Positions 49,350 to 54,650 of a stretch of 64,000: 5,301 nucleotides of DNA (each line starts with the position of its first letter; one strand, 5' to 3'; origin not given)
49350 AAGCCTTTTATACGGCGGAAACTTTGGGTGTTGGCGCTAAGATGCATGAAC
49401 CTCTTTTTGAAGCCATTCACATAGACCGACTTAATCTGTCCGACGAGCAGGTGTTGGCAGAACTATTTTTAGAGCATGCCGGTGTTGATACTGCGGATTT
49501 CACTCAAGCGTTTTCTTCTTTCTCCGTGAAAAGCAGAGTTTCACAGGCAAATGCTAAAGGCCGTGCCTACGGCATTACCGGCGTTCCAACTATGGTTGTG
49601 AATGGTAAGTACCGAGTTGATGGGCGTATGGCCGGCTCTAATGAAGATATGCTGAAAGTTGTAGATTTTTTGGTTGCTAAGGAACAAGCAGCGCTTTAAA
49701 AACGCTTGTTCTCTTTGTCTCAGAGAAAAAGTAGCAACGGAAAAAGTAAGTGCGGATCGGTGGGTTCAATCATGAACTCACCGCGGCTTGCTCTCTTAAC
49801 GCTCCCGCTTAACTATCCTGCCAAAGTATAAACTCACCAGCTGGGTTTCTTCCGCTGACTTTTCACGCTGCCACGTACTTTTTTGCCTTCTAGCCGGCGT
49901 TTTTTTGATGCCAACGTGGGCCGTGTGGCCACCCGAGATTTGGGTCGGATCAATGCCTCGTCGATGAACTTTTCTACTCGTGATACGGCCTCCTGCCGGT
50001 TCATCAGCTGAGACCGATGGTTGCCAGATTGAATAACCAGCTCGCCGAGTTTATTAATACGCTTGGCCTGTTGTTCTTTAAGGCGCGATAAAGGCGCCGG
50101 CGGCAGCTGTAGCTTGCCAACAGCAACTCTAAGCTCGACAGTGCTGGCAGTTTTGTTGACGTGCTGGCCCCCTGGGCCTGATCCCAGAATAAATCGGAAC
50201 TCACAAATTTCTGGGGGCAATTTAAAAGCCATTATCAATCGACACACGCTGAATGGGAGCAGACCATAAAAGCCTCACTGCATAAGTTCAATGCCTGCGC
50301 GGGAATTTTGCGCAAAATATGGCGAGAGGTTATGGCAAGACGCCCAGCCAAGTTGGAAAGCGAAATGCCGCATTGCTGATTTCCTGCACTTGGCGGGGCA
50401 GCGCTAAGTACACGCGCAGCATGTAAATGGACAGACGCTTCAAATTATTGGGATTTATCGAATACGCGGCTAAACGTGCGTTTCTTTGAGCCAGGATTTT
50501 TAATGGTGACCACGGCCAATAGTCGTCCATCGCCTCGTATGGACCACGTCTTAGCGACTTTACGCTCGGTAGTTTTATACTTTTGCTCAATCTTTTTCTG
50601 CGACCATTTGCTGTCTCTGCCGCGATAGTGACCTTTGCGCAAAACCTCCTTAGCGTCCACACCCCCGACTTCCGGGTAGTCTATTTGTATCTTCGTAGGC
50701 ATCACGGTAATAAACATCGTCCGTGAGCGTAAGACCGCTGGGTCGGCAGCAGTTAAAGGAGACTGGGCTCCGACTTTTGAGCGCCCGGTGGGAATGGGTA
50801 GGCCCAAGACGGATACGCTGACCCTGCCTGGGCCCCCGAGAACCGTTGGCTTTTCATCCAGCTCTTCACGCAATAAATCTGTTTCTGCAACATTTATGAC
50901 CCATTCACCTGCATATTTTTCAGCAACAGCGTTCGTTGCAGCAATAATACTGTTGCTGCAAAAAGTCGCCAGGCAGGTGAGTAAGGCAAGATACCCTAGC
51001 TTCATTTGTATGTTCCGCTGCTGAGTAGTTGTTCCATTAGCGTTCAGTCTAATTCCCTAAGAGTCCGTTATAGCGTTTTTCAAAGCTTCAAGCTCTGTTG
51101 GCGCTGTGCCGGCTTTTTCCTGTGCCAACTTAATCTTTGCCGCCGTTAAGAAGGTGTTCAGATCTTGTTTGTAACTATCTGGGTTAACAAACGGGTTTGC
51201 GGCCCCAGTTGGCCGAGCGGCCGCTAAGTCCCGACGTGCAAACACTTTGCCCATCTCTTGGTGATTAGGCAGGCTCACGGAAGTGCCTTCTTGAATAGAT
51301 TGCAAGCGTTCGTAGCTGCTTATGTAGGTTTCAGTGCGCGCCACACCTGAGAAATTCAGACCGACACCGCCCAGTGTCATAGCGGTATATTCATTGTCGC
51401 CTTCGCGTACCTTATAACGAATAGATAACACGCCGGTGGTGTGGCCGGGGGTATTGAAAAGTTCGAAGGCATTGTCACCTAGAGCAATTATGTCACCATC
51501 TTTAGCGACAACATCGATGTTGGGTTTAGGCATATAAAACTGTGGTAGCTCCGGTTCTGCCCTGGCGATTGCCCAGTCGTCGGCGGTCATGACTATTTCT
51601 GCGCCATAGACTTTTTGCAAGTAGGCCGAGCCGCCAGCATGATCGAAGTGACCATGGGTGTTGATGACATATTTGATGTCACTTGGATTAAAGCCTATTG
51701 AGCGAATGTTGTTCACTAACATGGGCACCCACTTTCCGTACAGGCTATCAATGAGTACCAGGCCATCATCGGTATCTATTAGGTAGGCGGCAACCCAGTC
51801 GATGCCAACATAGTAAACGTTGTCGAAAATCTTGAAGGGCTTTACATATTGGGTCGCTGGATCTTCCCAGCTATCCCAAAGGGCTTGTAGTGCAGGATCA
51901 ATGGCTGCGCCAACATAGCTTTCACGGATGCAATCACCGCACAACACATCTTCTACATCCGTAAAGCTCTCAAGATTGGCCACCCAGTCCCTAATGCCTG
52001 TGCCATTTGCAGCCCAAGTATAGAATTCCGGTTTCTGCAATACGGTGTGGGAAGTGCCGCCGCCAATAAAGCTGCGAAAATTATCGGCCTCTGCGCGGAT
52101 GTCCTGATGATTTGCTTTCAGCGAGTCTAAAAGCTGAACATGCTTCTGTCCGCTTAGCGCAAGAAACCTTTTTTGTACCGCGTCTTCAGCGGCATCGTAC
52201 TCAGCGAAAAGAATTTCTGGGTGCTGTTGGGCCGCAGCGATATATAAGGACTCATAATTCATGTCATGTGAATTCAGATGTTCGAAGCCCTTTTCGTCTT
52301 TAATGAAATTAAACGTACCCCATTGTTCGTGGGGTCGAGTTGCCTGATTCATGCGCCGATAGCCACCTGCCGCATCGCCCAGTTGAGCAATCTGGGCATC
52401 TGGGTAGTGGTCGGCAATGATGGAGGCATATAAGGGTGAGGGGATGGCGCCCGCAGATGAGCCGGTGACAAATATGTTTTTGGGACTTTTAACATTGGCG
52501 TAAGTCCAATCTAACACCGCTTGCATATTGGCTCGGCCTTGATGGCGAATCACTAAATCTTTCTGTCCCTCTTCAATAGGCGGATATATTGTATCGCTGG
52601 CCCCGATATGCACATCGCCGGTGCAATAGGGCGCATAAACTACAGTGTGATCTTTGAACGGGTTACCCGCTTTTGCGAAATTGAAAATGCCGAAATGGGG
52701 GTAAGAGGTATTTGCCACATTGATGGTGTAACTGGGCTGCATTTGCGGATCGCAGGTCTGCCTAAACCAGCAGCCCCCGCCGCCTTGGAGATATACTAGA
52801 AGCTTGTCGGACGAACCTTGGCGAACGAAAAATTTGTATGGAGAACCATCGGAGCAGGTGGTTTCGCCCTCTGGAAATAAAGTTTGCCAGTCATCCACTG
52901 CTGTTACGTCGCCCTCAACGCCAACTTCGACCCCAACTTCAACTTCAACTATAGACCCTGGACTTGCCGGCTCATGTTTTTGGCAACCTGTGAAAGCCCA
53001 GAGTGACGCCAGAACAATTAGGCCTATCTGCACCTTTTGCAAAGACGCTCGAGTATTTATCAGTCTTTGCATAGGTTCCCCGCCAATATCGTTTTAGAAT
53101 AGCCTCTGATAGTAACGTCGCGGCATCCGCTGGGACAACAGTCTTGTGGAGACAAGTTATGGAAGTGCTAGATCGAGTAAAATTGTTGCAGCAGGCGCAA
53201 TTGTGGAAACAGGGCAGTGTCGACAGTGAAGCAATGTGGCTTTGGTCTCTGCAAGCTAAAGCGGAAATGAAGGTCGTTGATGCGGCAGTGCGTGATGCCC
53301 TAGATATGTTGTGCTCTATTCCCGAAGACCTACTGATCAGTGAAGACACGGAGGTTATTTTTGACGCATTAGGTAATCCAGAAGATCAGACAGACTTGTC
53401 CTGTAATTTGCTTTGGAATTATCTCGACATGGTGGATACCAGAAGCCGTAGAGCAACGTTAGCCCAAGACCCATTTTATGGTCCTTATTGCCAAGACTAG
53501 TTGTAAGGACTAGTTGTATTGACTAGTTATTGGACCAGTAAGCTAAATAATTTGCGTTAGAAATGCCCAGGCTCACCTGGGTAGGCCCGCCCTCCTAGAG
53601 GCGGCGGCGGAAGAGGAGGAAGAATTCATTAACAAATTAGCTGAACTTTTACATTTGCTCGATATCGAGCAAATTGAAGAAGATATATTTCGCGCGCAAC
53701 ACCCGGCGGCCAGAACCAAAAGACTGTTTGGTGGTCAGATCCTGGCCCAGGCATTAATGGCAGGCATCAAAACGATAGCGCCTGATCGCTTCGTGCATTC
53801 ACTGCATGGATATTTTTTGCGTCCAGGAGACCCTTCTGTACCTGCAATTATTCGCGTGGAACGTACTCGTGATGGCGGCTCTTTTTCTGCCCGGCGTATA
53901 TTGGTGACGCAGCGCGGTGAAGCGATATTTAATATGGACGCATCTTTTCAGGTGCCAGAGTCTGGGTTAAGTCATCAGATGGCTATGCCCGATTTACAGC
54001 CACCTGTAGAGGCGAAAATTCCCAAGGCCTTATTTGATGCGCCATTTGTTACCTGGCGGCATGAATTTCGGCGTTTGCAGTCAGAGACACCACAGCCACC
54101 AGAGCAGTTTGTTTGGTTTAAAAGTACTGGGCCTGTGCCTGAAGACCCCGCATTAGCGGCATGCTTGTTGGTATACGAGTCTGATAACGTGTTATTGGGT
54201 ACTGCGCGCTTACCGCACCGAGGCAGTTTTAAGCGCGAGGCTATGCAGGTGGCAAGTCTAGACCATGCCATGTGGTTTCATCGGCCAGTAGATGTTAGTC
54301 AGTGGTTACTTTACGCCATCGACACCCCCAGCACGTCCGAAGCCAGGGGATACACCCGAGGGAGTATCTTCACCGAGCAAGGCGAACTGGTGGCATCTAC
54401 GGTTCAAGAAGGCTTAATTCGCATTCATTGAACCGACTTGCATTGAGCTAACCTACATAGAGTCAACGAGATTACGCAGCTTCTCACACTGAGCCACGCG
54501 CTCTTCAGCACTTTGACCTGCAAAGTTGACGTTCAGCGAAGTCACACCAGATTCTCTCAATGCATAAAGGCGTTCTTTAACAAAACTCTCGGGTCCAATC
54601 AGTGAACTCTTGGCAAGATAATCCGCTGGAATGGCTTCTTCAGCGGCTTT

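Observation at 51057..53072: Lipoprotein fusing a pectin-acetylesterase/Notum-like serine hydrolase to a B3 metallo-beta-lactamase-fold domain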

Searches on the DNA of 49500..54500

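Call 65: search_rna_families(source=window, start=49500, end=54500, threshold=evalue, max_evalue=0.1)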
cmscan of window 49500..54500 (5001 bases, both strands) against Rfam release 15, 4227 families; matches with E-value up to 0.1: 0.
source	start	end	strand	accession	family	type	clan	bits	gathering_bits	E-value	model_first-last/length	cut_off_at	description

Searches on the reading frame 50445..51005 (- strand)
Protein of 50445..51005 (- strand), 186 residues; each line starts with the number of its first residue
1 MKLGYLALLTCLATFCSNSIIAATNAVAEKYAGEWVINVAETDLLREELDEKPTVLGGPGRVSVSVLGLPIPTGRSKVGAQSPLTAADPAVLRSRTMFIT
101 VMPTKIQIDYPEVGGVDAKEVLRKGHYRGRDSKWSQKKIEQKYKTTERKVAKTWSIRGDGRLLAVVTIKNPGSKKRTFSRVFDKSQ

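Call 12: search_protein_families(library=pfam, proteins=[window:50445-51005:-], max_evalue=0.01)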
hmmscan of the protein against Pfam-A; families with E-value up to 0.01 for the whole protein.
window:50445-51005:- (186 aa): 0 families

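Call 32: search_protein_families(library=ncbifam, proteins=[window:50445-51005:-], max_evalue=1)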
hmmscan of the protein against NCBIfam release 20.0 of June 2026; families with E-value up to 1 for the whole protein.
window:50445-51005:- (186 aa): 0 families

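Call 47: find_homologous_proteins(query=window:50445-51005:-, max_evalue=0.001)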
Query window:50445-51005:- (186 aa): 32 proteins with E <= 0.001 among 362 candidates.
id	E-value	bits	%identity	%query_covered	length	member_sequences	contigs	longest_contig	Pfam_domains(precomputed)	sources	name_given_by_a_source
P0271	5.4e-117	405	100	100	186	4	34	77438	-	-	-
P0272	7.0e-95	333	83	100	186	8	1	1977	-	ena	-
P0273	1.5e-94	332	83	100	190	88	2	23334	-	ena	-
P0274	1.4e-92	326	81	100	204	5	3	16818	-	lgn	-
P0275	3.6e-92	325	81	99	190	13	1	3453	-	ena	-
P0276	6.7e-92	324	79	100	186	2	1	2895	-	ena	-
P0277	2.6e-91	322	80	100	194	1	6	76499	-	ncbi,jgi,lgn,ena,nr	ncbi:hypothetical protein N9M30_06350 [Pseudomonadales bacterium]|jgi:hypothetical protein|nr:hypoth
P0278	3.9e-91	321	80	100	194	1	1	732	-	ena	-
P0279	6.3e-91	321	79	100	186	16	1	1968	-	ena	-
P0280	1.7e-86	306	77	99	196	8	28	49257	-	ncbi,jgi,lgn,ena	ncbi:MAG: hypothetical protein QMB25_05720 [Pseudomonadales bacterium]|jgi:hypothetical protein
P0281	2.0e-77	277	70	99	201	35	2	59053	-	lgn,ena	-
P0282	4.4e-73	262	67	97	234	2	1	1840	-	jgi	jgi:hypothetical protein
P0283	4.2e-59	217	54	99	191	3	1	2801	-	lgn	-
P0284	5.4e-52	194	55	89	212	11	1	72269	-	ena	-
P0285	8.8e-50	187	53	96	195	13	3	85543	-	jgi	jgi:hypothetical protein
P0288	5.1e-47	178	47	99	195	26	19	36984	-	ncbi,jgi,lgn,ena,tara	tara:strand:- start:273 stop:860 length:588 start_codon:yes stop_codon:yes gene_type:complete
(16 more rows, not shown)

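Call 55: predict_structure(alignment_id=A3)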
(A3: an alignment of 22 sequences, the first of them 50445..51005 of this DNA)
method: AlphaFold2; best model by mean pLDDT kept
length: 186 residues; sequences in the alignment: 22
mean_pLDDT: 77.5   pTM: 0.65
mean pLDDT of the five models: 77.5, 76.6, 76.4, 76.4, 75.2
residues with pLDDT >= 90: 91; 70-90: 32; 50-70: 26; < 50: 37
segments of 3 or more residues with pLDDT < 50: 18-23, 50-66, 72-83
pLDDT, mean of each block of 10 residues (from residue 1): 59 53 70 95 72 41 46 43 69 95 93 90 93 95 93 95 95 90 91
secondary structure, 60 per line:
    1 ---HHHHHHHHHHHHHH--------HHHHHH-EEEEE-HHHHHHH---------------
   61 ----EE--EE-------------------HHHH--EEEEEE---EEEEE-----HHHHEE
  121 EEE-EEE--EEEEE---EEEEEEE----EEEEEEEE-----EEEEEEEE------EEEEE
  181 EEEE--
elements in order: H4-17 H26-31 E33-37 H39-45 H90-93 E96-101 E105-109 H115-118 E119-123 E125-127 E130-134 E138-144 E149-156 E162-169 E176-184

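Call 58: fold_search(model_id=the predicted structure, library=pdb)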
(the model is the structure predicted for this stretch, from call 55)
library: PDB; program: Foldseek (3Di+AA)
matches with E <= 10: 949; with E <= 0.001: 0
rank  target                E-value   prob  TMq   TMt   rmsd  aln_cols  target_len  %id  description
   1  6moq                  3.0e-03  1.00  0.42  0.54   6.1       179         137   14  Crystal Structure of the All-trans Retinal-Bound R111K:Y134F:T54V:R132Q:P39Y:R59Y:L121W Mutant of Human Cellular Retinoi (released 2019-01-09)
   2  7snr_B                3.6e-03  1.00  0.33  0.40   6.0       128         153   20  2.00A Resolution Structure of NanoLuc Luciferase (released 2022-11-16)
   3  5b0u_B                3.6e-03  1.00  0.33  0.37   6.5       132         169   17  Crystal structure of the mutated 19 kDa protein of Oplophorus luciferase (nanoKAZ) (released 2016-01-13)
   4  7oxw                  3.8e-03  1.00  0.43  0.53   8.7       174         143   18  CrabP2 mutant R30DK31D (released 2022-07-13)
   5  5b0u_A                4.7e-03  1.00  0.33  0.36   6.4       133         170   19  Crystal structure of the mutated 19 kDa protein of Oplophorus luciferase (nanoKAZ) (released 2016-01-13)
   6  7snt_B                6.2e-03  1.00  0.32  0.41   4.8       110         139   22  2.20A Resolution Structure of NanoLuc Luciferase with Bound Substrate Analog 3-methoxy-furimazine (released 2022-11-16)
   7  4ybp                  6.2e-03  1.00  0.40  0.51   8.0       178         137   12  Crystal structure of the R111K:Y134F:T54V:R132Q:P39Q:R59Y mutant of human cellular retinoic acid binding proteinii with  (released 2016-02-24)
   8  4azq                  6.5e-03  1.00  0.38  0.50   8.5       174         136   11  Murine epidermal fatty acid-binding protein (FABP5) in complex with the endocannabinoid 2-arachidonoylglycerol (released 2013-08-14)
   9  8bo9_A                8.2e-03  1.00  0.33  0.35   6.4       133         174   19  NanoLuc-D9R/H57A/K89R mutant complexed with azacoelenterazine bound in intra-barrel catalytic site (released 2023-09-27)
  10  6mpk                  8.6e-03  1.00  0.34  0.44   4.6       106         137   14  Crystal Structure of the 13-cis Retinal-Bound R111K:Y134F:T54V:R132Q:P39Y:R59Y:L121E:A32Y Mutant of Human Cellular Retin (released 2019-01-09)
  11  4i3b_A                9.1e-03  1.00  0.35  0.45   4.3       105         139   12  Crystal structure of fluorescent protein UnaG wild type (released 2013-06-19)
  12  4i3b_F                9.1e-03  1.00  0.34  0.45   4.4       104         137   13  Crystal structure of fluorescent protein UnaG wild type (released 2013-06-19)
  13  4azp                  9.1e-03  1.00  0.32  0.43   5.4       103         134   16  Murine epidermal fatty acid-binding protein (FABP5) in complex with the endocannabinoid anandamide (released 2013-08-07)
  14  3elz_B                9.6e-03  0.99  0.35  0.47   9.6       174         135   11  Crystal structure of Zebrafish Ileal Bile Acid-Bindin Protein complexed with cholic acid (crystal form A). (released 2009-01-13)
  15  3elz_A                1.0e-02  0.98  0.31  0.42   7.9       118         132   14  Crystal structure of Zebrafish Ileal Bile Acid-Bindin Protein complexed with cholic acid (crystal form A). (released 2009-01-13)
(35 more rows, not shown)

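Call 79: find_encoding_contigs(protein=P0288, flank=5000, max_places=3)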
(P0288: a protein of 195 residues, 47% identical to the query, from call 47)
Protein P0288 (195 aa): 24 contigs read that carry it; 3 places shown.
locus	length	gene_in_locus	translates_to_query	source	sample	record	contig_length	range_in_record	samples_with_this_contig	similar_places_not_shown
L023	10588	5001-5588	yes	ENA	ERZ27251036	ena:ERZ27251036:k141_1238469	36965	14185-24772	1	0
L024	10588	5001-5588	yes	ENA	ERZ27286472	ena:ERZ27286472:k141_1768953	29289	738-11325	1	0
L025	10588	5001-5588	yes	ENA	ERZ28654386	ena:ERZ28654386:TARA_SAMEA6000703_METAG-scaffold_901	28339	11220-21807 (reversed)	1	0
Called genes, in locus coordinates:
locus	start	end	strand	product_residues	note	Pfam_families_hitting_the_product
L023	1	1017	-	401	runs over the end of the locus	PF00144:Beta-lactamase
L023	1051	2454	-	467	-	PF01546:Peptidase_M20, PF07687:M20_dimer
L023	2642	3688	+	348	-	PF00296:Bac_luciferase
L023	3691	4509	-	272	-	PF13622:4HBT_3, PF20789:4HBT_3C, PF02551:Acyl_CoA_thio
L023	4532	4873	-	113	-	-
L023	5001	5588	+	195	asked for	-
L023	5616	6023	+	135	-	PF00472:RF-1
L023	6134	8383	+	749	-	PF01011:PQQ, PF13570:Beta-prop_ACSF4 (weak), PF13360:PQQ_2, PF01011:PQQ, PF13360:PQQ_2, PF13442:Cytochrome_CBB3 (weak)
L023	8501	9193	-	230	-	PF13462:Thioredoxin_4 (faint), PF01323:DSBA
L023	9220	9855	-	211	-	PF13442:Cytochrome_CBB3 (faint), PF00034:Cytochrom_C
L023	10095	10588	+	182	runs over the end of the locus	PF00009:GTP_EFTU (faint), PF01926:MMR_HSR1, PF02421:FeoB_N, PF03193:RsgA_GTPase (weak)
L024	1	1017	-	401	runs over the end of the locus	PF00144:Beta-lactamase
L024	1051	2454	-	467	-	PF01546:Peptidase_M20, PF07687:M20_dimer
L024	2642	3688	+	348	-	PF00296:Bac_luciferase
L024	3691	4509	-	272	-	PF13622:4HBT_3, PF20789:4HBT_3C, PF02551:Acyl_CoA_thio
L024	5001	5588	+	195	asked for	-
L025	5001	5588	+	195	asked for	-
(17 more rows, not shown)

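Call 80: find_encoding_contigs(protein=P0285, flank=5000, max_places=2)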
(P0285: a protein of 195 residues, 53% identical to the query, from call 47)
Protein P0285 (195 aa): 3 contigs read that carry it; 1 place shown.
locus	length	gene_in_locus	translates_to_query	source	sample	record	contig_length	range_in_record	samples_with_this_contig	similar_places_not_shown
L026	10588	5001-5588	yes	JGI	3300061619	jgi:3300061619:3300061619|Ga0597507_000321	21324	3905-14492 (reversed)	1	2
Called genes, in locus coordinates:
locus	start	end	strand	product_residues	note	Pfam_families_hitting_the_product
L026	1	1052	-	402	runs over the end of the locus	PF00144:Beta-lactamase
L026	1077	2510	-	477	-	PF01546:Peptidase_M20, PF07687:M20_dimer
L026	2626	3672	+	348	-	PF00296:Bac_luciferase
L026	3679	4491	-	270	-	PF13622:4HBT_3, PF20789:4HBT_3C, PF02551:Acyl_CoA_thio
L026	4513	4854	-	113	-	-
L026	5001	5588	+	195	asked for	-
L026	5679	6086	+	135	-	PF00472:RF-1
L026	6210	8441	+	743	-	PF01011:PQQ, PF13570:Beta-prop_ACSF4 (weak), PF13360:PQQ_2, PF01011:PQQ, PF13360:PQQ_2, PF13442:Cytochrome_CBB3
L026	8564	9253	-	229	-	PF13462:Thioredoxin_4 (faint), PF01323:DSBA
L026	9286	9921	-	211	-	PF00034:Cytochrom_C, PF13442:Cytochrome_CBB3 (weak)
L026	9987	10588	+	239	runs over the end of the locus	PF00009:GTP_EFTU (faint), PF03193:RsgA_GTPase (weak), PF01926:MMR_HSR1, PF02421:FeoB_N (weak)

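Call 81: find_encoding_contigs(protein=P0284, flank=5000, max_places=2)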
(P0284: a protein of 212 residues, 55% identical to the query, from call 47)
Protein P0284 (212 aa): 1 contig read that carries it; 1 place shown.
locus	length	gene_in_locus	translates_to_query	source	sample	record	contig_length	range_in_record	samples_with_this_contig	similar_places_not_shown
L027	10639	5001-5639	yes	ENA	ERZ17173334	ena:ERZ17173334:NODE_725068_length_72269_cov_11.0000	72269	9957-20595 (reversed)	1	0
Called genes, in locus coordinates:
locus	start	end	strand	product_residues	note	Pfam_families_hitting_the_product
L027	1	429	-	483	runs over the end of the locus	PF01546:Peptidase_M20, PF07687:M20_dimer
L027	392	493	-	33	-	-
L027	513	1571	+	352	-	PF00296:Bac_luciferase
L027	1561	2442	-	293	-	PF13622:4HBT_3, PF20789:4HBT_3C, PF02551:Acyl_CoA_thio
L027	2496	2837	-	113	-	-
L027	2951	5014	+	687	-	PF03283:PAE, PF00753:Lactamase_B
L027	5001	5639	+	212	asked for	-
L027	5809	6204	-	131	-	PF01124:MAPEG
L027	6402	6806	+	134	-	PF00472:RF-1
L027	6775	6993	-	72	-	-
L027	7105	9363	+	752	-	PF01011:PQQ, PF13360:PQQ_2, PF13570:Beta-prop_ACSF4, PF01011:PQQ, PF13360:PQQ_2, PF13442:Cytochrome_CBB3 (weak)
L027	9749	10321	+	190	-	PF13302:Acetyltransf_3, PF00583:Acetyltransf_1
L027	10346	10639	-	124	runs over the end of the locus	PF00190:Cupin_1 (weak), PF05899:Cupin_3 (weak), PF07883:Cupin_2, PF02311:AraC_binding (weak)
